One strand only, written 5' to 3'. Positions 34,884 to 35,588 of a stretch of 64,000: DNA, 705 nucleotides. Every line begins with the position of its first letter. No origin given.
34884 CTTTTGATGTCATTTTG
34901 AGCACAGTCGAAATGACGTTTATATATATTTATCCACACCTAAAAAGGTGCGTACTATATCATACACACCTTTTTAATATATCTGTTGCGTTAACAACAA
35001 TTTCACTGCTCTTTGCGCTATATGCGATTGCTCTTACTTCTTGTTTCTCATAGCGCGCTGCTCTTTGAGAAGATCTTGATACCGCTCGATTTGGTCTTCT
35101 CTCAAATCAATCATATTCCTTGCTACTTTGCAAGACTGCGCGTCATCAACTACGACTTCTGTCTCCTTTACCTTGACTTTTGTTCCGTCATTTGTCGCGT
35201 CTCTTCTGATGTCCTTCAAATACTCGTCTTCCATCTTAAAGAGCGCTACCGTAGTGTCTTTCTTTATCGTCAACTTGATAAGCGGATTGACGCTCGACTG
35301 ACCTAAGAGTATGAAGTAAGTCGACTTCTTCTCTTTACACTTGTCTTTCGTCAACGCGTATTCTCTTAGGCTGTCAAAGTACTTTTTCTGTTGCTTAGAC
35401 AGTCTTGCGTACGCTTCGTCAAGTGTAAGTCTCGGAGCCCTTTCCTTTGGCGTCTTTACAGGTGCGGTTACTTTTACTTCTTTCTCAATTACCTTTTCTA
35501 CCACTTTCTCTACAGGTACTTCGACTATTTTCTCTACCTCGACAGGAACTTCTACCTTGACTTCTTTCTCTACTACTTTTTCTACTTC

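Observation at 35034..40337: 1767-aa protein combining a large ectodomain with membrane segment(s) and a ~390-aa charged, repeat-rich tail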

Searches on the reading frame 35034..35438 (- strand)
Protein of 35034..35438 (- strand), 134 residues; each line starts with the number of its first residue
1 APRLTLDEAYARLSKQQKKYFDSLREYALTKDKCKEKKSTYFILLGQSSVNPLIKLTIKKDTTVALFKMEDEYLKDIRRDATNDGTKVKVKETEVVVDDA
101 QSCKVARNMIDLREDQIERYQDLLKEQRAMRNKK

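Call 7: search_protein_families(library=pfam, proteins=[window:35037-35438:-], max_evalue=10)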
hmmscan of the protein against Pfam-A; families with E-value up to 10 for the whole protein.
seq(134 aa): 2 families
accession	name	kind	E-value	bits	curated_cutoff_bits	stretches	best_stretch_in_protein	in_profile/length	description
PF22862.1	Hac8_like_N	-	0.0064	17.5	27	1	71-111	17-57/106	Halocin 8-like N-terminal domain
PF04667.22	Endosulfine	-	0.041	14.4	29.8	1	16-38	31-52/80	cAMP-regulated phosphoprotein/endosulfine conserved region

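Call 8: search_protein_families(library=phrogs, proteins=[window:35037-35438:-], max_evalue=1)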
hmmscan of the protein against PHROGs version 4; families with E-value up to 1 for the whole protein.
seq(134 aa): 2 families
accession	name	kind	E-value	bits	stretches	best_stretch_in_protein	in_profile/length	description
phrog_2417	-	unknown function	0.019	15.5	1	39-97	63-117/242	-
phrog_29851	-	unknown function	0.045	15.2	1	60-110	8-61/87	-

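Call 16: search_protein_representatives(protein=window:35034-35438:-)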
Query: 134 residues. Proteins with E-value up to 0.001 (for the whole library): 224; up to 1e-10: 168; up to 1e-30: 59. The best 150 are listed.
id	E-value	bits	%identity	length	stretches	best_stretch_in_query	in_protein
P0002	2.0e-72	257.2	94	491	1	1-134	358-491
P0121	1.6e-66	238.2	86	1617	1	1-134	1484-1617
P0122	3.3e-66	237.2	86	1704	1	2-134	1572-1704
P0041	3.9e-63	227.3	82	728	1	1-134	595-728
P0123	1.7e-62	225.2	82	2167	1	3-132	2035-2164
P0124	1.0e-61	222.7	81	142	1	1-131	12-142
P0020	3.5e-61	221.0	80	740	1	1-132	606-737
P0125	8.8e-61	219.7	81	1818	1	1-134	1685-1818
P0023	2.7e-60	218.1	80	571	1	1-134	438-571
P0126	4.2e-60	217.5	68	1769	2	1-134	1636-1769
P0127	1.1e-59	216.2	79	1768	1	1-133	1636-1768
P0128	2.1e-59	215.3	81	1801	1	1-131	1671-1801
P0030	2.8e-59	214.8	79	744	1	1-134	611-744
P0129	3.0e-59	214.8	81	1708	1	1-134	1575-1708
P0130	6.3e-59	213.7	79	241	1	1-131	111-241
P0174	5.1e-23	97.9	46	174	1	3-130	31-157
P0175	1.1e-22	96.9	43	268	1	3-133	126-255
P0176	2.2e-22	95.9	41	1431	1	2-129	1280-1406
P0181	4.5e-21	91.7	39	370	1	2-132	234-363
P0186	3.3e-18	82.4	41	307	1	1-132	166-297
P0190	2.7e-17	79.5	36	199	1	3-131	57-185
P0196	1.5e-15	73.9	40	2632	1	5-129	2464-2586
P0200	3.3e-15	72.8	34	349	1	3-129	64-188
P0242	1.7e-12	64.0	33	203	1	5-130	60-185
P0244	2.2e-12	63.7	40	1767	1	5-129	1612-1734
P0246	2.3e-12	63.6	37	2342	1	3-129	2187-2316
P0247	2.4e-12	63.5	38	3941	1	5-131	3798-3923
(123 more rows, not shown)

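Call 20: search_protein_families(library=pfam, proteins=[P0174, P0175, P0190, P0200, P0181, P0176, P0186], max_evalue=0.1)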
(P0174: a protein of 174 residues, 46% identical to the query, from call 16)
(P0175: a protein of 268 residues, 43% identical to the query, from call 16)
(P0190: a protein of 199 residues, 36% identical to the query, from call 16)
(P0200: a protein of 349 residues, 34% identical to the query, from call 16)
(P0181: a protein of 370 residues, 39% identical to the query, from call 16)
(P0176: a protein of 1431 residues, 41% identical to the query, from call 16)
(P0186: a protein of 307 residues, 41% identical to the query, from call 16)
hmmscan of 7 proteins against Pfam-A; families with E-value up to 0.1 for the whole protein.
P0174 (174 aa): 0 families

P0175 (268 aa): 2 families
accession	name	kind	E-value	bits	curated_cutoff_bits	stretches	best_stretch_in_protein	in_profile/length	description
PF09829.14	DUF2057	-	0.011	16.3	24.2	0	148-264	27-138/192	Uncharacterized protein conserved in bacteria (DUF2057)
PF11938.13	DUF3456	-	0.099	13.5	21.1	0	104-171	18-87/150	TLR4 regulator and MIR-interacting MSAP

P0190 (199 aa): 1 family
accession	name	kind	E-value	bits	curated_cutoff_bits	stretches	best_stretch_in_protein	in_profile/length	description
PF23161.1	HTH_RNase_II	-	0.013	16.8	24.7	1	65-101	34-70/95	Double HTH domain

P0200 (349 aa): 2 families
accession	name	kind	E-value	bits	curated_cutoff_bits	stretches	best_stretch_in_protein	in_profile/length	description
PF11818.13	DUF3340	-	0.00061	20.4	28.6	1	168-244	70-147/155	C-terminal domain of tail specific protease (DUF3340)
PF08374.16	Protocadherin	-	0.094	13.2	26.3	0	9-141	44-161/217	Protocadherin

P0181 (370 aa): 0 families

P0176 (1431 aa): 1 family
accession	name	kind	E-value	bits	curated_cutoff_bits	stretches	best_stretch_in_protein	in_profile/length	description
PF12733.13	Cadherin-like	-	1.9e-48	163.3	24.2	8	623-724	2-88/89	Cadherin-like beta sandwich domain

P0186 (307 aa): 1 family
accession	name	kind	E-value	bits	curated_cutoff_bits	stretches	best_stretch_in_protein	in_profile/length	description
PF07666.16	MpPF26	-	0.0024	18.4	37.2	1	16-47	8-40/75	M penetrans paralogue family 26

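Call 21: search_protein_families(library=ncbifam, proteins=[P0174, P0175, P0190, P0200, P0181, P0176, P0186], max_evalue=0.1)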
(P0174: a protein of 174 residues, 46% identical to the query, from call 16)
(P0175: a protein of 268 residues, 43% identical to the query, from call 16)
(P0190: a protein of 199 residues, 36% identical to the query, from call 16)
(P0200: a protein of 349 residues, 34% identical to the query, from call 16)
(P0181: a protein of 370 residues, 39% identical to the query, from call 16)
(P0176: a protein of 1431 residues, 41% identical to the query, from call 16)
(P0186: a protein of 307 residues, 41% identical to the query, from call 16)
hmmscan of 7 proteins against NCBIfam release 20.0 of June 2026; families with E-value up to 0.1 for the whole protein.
P0174 (174 aa): 0 families

P0175 (268 aa): 0 families

P0190 (199 aa): 0 families

P0200 (349 aa): 2 families
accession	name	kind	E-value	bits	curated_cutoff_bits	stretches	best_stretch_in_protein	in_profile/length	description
NF052435.1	BamI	equivalog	0.0079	16.1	180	0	152-233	4-81/226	biofilm-associated metzincin protease inhibitor BamI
NF041023.1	PP0621_fam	subfamily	0.059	13.6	45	0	16-59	3-44/71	PP0621 family protein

P0181 (370 aa): 0 families

P0176 (1431 aa): 0 families

P0186 (307 aa): 1 family
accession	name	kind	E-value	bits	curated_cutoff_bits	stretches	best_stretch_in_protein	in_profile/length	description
NF008125.0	PRK10873.1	equivalog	0.024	15.1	162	1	2-45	86-128/131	hypothetical protein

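Call 25: search_solved_structures(query=A1, max_evalue=10, show_alignments=2)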
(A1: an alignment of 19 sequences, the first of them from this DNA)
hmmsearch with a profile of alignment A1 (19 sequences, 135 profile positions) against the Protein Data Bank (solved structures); distinct sequences matched with E-value up to 10: 3.
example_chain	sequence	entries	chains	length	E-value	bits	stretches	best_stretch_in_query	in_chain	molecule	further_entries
4hqd_A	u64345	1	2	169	0.024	17.7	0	43-64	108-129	Engineered Protein OR265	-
1v77_A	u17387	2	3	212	0.054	16.6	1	90-134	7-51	hypothetical protein PH1877 | Ribonuclease P protein component 3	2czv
4bkg_A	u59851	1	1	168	1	12.4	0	36-65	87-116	SMALL UBIQUITIN-RELATED MODIFIER 2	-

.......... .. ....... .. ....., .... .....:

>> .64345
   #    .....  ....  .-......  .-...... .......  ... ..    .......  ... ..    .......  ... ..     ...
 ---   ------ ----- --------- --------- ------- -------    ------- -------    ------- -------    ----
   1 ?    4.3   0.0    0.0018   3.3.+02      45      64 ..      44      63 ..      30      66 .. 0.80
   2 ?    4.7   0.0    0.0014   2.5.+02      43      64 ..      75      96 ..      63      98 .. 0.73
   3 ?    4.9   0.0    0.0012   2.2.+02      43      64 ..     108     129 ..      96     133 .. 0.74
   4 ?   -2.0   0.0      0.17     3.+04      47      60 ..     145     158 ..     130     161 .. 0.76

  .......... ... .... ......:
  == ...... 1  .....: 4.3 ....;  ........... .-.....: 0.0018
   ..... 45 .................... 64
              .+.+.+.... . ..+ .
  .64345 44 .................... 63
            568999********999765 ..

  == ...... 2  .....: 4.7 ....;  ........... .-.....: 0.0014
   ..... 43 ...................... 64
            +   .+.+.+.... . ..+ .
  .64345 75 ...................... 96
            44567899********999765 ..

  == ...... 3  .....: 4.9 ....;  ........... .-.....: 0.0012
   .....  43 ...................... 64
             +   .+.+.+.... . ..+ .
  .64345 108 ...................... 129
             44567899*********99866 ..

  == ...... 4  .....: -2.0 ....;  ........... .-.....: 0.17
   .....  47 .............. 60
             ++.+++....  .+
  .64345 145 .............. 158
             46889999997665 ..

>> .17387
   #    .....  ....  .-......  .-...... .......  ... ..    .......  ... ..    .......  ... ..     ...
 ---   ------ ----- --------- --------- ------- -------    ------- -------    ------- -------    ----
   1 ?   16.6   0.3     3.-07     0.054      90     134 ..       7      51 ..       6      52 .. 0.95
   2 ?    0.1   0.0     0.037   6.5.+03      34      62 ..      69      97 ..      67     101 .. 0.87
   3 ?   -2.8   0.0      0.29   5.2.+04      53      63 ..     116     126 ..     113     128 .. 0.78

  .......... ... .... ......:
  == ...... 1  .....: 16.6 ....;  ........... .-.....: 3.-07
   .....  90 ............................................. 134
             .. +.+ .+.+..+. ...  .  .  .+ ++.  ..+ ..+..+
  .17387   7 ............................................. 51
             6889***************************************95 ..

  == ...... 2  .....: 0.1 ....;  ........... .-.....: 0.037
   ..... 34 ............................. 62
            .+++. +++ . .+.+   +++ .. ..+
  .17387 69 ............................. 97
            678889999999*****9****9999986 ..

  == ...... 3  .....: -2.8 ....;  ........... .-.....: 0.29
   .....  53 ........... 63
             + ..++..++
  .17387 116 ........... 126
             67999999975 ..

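Call 26: find_homologous_proteins(query=A1, max_evalue=0.001)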
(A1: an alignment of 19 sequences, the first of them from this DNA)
Query A1 (19 sequences) (134 aa, profile of the alignment): 113 proteins with E <= 0.001 among 1749 candidates.
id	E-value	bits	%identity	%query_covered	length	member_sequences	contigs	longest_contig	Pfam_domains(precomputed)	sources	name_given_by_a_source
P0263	5.2e-46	174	82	99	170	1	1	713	-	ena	-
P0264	1.0e-45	173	83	100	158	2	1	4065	-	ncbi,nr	ncbi:MAG: hypothetical protein K2I23_04045, partial [Clostridia bacterium]|nr:hypothetical protein [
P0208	3.2e-45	171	33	90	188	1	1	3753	-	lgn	-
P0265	3.5e-45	171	83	96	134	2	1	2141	-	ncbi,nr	ncbi:MAG: hypothetical protein K2I23_06680, partial [Clostridia bacterium]|nr:hypothetical protein [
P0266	4.1e-45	171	82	100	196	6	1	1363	-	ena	-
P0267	1.8e-44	169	96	100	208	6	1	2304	-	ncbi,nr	ncbi:MAG: hypothetical protein K2K85_06115, partial [Clostridia bacterium]|nr:hypothetical protein [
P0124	3.1e-44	168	81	98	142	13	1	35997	-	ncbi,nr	ncbi:MAG: hypothetical protein OSJ74_02840, partial [Clostridia bacterium]|nr:hypothetical protein [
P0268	4.3e-44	168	95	100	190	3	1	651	-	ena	-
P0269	5.5e-44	167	78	99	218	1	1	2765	-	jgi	-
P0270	6.4e-44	167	77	99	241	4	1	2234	-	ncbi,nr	ncbi:MAG: hypothetical protein K2O95_02530, partial [Clostridia bacterium]|nr:hypothetical protein [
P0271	8.4e-44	167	79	98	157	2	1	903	-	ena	-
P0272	1.4e-43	166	75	99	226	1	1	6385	-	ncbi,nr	ncbi:MAG: hypothetical protein K2O08_04895, partial [Clostridia bacterium]|nr:hypothetical protein [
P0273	1.8e-43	166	78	96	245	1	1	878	-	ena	-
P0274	2.0e-43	165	77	99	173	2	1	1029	-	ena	-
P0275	2.2e-43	165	79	98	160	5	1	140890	-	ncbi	-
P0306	4.3e-41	158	40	93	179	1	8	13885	-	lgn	-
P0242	2.8e-37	145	33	94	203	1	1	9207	-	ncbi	-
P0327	1.5e-36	143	37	76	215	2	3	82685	-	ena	-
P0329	1.9e-36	143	36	98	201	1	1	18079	-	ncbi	-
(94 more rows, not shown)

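Call 30: predict_structure(alignment_id=A1)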
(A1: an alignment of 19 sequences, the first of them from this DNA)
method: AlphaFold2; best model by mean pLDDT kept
length: 134 residues; sequences in the alignment: 19
mean_pLDDT: 92.4   pTM: 0.81
mean pLDDT of the five models: 92.4, 92.2, 91.5, 91.4, 89.8
residues with pLDDT >= 90: 96; 70-90: 37; 50-70: 1; < 50: 0
segments of 3 or more residues with pLDDT < 50: none
pLDDT, mean of each block of 10 residues (from residue 1): 92 98 98 95 93 96 94 79 81 96 98 93 91 87
secondary structure, 60 per line:
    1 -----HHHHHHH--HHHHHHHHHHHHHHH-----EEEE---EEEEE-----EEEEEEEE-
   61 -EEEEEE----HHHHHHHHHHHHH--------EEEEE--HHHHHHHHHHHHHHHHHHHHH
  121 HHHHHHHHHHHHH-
elements in order: H6-12 H15-29 E35-38 E42-46 E52-59 E62-67 H72-84 E93-97 H100-133

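Call 33: find_related_loci(query=window:35037-35438:-, collection=genome_contigs, flank=3000)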
Query seq(134 aa) (134 aa) in genome_contigs; peptide patterns used: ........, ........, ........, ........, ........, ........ (x = any residue, [..] = any of these).
361 stretches matched a pattern; 239 encode a relative of the query (tblastn E <= 1e-3); the best 80 are kept; 80 distinct loci.
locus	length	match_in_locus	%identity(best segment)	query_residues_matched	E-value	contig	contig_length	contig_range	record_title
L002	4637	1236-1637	96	1-134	3e-85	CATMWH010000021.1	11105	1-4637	MAG TPA_asm: uncultured Christensenella sp. isolate MGG29822_1678865761 genome assembly, contig: shHF8_2742, whole genom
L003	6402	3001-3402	90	1-134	5e-81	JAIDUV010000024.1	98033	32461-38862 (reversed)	MAG: Clostridia bacterium isolate SC0369_comb_17 SC0369_comb_17_contig_24, whole genome shotgun sequence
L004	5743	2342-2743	89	1-134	8e-80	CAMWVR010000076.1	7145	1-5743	MAG TPA_asm: uncultured Clostridia bacterium isolate SRR14411288_bin.13_metawrap_v1.3_MAG genome assembly, contig: NODE.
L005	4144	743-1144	87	1-134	2e-79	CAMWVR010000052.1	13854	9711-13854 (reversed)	MAG TPA_asm: uncultured Clostridia bacterium isolate SRR14411288_bin.13_metawrap_v1.3_MAG genome assembly, contig: NODE.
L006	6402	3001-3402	87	1-134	2e-79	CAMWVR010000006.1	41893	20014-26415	MAG TPA_asm: uncultured Clostridia bacterium isolate SRR14411288_bin.13_metawrap_v1.3_MAG genome assembly, contig: NODE.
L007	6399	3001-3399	87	2-134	4e-79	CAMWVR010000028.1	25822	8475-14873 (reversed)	MAG TPA_asm: uncultured Clostridia bacterium isolate SRR14411288_bin.13_metawrap_v1.3_MAG genome assembly, contig: NODE.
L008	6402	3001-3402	84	1-134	3e-77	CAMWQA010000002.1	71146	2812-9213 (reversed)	MAG TPA_asm: uncultured Clostridia bacterium isolate SRR14411243_bin.11_metawrap_v1.3_MAG genome assembly, contig: NODE.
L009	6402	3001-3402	86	1-134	5e-77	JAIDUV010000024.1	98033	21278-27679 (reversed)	MAG: Clostridia bacterium isolate SC0369_comb_17 SC0369_comb_17_contig_24, whole genome shotgun sequence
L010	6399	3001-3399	86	2-134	5e-77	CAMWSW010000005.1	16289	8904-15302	MAG TPA_asm: uncultured Clostridia bacterium isolate SRR14411294_bin.5_metawrap_v1.3_MAG genome assembly, contig: NODE.2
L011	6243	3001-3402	82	1-134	9e-76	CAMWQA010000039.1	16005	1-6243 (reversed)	MAG TPA_asm: uncultured Clostridia bacterium isolate SRR14411243_bin.11_metawrap_v1.3_MAG genome assembly, contig: NODE.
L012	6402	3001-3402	83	1-134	1e-74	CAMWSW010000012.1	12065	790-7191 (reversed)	MAG TPA_asm: uncultured Clostridia bacterium isolate SRR14411294_bin.5_metawrap_v1.3_MAG genome assembly, contig: NODE.3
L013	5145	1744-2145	84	1-134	1e-74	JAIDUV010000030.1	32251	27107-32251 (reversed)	MAG: Clostridia bacterium isolate SC0369_comb_17 SC0369_comb_17_contig_30, whole genome shotgun sequence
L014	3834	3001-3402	83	1-134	3e-74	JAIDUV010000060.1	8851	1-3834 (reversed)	MAG: Clostridia bacterium isolate SC0369_comb_17 SC0369_comb_17_contig_60, whole genome shotgun sequence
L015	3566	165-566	83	1-134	3e-74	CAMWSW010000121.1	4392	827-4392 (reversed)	MAG TPA_asm: uncultured Clostridia bacterium isolate SRR14411294_bin.5_metawrap_v1.3_MAG genome assembly, contig: NODE.1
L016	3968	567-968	81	1-134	5e-74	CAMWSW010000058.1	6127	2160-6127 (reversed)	MAG TPA_asm: uncultured Clostridia bacterium isolate SRR14411294_bin.5_metawrap_v1.3_MAG genome assembly, contig: NODE.9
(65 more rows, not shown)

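Call 41: find_encoding_contigs(protein=P0329, flank=9000, max_places=3)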
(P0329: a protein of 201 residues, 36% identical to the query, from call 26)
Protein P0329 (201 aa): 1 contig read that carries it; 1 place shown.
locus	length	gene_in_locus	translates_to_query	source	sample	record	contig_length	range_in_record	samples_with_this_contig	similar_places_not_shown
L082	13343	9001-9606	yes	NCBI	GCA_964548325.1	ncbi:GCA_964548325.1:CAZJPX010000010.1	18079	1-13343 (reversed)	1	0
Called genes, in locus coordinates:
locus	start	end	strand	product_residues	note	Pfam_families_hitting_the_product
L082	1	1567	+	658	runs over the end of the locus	PF00270:DEAD (faint), PF04851:ResIII, PF17757:UvrB_inter, PF27431:UvrB_3rd, PF00271:Helicase_C, PF12344:UvrB, PF02151:UVR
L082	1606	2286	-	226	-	PF03729:DUF308 (faint)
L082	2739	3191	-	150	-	-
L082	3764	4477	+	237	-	PF01643:Acyl-ACP_TE, PF20791:Acyl-ACP_TE_C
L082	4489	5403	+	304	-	PF04227:Indigoidine_A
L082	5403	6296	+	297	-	PF00294:PfkB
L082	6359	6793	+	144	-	-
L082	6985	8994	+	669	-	-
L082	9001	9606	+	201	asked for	-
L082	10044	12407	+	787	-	-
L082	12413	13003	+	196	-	-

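Call 44: find_encoding_contigs(protein=P0327, flank=6000, max_places=2)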
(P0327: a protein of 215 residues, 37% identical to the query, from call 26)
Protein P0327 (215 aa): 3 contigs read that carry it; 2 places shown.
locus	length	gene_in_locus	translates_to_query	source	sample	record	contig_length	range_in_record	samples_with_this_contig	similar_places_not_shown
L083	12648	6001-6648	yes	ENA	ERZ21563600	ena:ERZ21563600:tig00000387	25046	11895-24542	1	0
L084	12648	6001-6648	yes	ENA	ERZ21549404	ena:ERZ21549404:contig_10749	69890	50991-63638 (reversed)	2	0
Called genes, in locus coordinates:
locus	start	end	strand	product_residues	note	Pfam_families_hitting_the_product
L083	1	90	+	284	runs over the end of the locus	PF01978:TrmB, PF11495:TrmB_EBD_N (weak)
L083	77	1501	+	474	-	PF00083:Sugar_tr, PF07690:MFS_1, PF13347:MFS_2 (weak), PF07690:MFS_1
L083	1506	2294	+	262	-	PF00657:Lipase_GDSL, PF13472:Lipase_GDSL_2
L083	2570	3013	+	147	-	PF20185:DUF6548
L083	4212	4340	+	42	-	-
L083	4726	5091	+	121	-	-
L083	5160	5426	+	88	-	-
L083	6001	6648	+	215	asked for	-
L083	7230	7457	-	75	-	-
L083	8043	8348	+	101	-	PF03703:bPH_2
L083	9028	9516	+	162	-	PF13189:Cytidylate_kin2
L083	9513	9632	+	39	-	-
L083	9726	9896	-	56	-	PF10431:ClpB_D2-small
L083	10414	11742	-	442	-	PF00004:AAA, PF05621:TniB (faint), PF23569:NBD_SMAX1 (weak), PF17871:AAA_lid_9, PF28422:CCDC89 (weak)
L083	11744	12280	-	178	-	PF02861:Clp_N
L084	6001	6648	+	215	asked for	-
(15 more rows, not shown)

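Call 45: find_encoding_contigs(protein=P0242, flank=6000, max_places=2)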
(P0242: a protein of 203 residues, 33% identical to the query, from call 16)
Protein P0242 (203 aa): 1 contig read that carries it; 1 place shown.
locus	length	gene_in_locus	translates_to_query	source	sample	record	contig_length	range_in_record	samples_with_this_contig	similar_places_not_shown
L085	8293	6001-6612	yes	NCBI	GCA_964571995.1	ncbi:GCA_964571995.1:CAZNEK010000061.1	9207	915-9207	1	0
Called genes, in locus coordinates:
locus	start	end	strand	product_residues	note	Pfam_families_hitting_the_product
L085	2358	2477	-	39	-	-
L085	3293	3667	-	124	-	-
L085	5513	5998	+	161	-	-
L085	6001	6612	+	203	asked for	-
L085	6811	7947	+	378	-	PF13306:LRR_5, PF13855:LRR_8 (faint), PF05725:FNIP (faint), PF13306:LRR_5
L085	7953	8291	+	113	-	?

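Call 46: find_encoding_contigs(protein=P0306, flank=6000, max_places=2)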
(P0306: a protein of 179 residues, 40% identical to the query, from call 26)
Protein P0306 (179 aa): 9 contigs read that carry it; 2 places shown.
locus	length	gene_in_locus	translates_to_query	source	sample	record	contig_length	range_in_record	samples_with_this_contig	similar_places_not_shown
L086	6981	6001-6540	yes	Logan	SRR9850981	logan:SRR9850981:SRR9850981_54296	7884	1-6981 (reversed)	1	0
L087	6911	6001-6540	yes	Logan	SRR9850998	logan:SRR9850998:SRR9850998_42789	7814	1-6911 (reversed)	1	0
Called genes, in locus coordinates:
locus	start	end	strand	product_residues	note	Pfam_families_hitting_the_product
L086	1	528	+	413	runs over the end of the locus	PF00005:ABC_tran, PF02463:SMC_N (faint), PF03215:Rad17 (weak), PF17912:OB_MalK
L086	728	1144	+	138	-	-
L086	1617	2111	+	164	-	-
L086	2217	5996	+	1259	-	-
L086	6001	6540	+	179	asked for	-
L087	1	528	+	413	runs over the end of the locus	PF00005:ABC_tran, PF02463:SMC_N (faint), PF03215:Rad17 (weak), PF17912:OB_MalK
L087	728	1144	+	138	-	-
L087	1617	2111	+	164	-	-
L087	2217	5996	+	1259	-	-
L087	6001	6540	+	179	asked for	-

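Call 54: find_encoding_contigs(protein=P0181, flank=6000, max_places=2)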
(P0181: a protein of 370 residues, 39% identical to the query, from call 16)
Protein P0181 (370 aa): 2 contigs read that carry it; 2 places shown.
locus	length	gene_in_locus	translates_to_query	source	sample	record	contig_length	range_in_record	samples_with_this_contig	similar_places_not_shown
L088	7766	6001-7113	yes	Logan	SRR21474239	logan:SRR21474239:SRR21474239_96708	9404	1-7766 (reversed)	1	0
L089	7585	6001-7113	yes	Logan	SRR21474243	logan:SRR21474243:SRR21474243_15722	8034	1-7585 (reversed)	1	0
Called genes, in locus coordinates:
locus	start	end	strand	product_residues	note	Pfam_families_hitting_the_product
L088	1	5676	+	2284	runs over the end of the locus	-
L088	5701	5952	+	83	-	PF18904:DUF5660 (weak)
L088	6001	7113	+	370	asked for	-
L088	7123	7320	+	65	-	-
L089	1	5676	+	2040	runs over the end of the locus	?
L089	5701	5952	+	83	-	PF18904:DUF5660 (weak)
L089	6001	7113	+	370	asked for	-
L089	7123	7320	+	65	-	-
